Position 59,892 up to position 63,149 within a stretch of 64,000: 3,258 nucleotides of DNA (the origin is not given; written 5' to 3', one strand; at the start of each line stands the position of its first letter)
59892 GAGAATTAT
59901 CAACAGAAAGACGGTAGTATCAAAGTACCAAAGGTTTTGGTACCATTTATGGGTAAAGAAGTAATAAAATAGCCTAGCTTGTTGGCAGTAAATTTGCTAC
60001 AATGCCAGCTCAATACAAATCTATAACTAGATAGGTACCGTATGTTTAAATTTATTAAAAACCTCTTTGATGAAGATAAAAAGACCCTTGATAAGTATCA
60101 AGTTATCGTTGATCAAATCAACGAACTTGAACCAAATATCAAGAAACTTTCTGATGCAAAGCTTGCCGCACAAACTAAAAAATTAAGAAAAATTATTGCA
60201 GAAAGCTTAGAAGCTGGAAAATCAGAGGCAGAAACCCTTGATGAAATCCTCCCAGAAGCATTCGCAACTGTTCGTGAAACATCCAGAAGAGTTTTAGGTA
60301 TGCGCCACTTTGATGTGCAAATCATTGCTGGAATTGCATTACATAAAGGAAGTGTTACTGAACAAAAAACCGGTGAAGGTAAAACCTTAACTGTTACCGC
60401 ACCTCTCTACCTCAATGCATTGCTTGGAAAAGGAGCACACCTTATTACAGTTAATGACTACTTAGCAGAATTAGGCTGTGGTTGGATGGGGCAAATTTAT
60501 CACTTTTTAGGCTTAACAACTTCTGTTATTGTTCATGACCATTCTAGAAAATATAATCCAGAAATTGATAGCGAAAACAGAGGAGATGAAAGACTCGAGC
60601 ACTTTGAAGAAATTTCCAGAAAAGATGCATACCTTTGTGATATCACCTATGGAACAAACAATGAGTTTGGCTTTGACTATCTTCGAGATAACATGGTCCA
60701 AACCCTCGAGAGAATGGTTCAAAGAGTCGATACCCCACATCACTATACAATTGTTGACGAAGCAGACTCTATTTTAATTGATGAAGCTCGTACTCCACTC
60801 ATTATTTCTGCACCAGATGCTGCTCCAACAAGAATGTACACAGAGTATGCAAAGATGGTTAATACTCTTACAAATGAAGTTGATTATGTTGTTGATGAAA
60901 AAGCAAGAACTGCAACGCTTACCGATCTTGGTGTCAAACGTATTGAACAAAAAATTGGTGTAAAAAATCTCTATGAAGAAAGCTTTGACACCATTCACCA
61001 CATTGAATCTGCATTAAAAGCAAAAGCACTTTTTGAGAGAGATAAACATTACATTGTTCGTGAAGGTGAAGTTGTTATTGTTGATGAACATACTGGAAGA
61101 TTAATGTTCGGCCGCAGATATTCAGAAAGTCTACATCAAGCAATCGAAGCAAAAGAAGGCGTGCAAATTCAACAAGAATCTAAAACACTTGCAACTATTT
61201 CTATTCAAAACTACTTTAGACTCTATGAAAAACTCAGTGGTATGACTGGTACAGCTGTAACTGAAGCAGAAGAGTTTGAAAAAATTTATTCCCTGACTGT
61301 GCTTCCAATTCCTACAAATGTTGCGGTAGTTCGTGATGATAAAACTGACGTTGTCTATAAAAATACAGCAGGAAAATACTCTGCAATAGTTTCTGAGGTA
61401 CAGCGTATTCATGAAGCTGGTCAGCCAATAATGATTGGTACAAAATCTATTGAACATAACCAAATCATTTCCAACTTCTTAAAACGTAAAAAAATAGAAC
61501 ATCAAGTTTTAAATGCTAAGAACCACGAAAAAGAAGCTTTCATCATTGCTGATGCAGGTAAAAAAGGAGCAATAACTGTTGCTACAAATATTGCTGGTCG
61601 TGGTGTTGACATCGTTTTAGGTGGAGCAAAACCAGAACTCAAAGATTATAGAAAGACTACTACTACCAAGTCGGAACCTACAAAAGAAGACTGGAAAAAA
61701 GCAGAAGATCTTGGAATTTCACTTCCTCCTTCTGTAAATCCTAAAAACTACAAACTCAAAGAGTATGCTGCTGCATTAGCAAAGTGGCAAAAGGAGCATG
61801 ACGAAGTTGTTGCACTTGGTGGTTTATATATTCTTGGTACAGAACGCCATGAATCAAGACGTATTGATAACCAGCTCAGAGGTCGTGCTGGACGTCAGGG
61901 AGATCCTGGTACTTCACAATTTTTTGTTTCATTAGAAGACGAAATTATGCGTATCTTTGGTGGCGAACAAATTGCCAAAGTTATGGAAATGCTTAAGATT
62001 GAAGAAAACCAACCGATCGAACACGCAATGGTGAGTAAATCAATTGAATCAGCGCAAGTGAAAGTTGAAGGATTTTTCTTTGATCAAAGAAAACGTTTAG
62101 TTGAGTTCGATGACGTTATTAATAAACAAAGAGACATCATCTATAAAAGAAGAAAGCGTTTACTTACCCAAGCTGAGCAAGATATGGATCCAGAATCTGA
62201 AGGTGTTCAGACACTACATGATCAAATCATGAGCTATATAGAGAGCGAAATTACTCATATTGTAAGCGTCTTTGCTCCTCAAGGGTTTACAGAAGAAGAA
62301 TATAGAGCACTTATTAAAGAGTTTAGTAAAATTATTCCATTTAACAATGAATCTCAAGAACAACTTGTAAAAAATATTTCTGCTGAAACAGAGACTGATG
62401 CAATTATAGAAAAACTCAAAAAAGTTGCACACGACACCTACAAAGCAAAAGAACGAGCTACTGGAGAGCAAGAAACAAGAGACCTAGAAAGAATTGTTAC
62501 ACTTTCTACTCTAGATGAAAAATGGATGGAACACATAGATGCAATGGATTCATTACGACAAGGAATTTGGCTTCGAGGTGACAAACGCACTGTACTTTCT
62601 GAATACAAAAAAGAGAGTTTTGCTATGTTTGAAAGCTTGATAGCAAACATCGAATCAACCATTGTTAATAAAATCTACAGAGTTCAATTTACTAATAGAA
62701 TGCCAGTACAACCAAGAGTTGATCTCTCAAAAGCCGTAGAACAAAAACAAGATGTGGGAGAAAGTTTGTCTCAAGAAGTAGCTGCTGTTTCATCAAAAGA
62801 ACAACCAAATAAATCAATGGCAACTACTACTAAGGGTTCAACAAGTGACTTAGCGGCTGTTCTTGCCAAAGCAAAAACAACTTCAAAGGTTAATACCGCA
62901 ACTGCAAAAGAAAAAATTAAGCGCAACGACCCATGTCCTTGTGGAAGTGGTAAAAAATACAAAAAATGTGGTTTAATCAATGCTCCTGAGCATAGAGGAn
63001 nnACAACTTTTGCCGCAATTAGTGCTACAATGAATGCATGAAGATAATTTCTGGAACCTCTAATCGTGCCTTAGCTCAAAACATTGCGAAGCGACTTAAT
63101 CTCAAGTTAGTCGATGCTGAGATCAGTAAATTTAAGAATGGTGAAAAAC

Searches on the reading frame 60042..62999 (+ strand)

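Call 98: search_protein_families(library=pfam, proteins=[window:60042-62999:+], max_evalue=0.0001)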
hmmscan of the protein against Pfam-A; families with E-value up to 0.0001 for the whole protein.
window:60042-62999:+ (986 aa): 5 families
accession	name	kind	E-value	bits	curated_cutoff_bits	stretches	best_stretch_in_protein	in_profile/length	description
PF07517.20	SecA_DEAD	-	9.1e-113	376.8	24.6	1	7-413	3-290/290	SecA DEAD-like domain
PF21090.3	P-loop_SecA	-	8.1e-84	280.8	27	1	429-655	2-204/205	SecA P-loop domain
PF07516.18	SecA_SW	-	2.7e-50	171.7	26.7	1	658-882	1-200/200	SecA Wing and Scaffold domain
PF01043.26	SecA_PP_bind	-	9.8e-39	132.8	23.5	1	263-369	3-110/110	SecA preprotein cross-linking domain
PF02810.21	SEC-C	-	4.3e-08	33.3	20.4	1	961-976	1-16/19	SEC-C motif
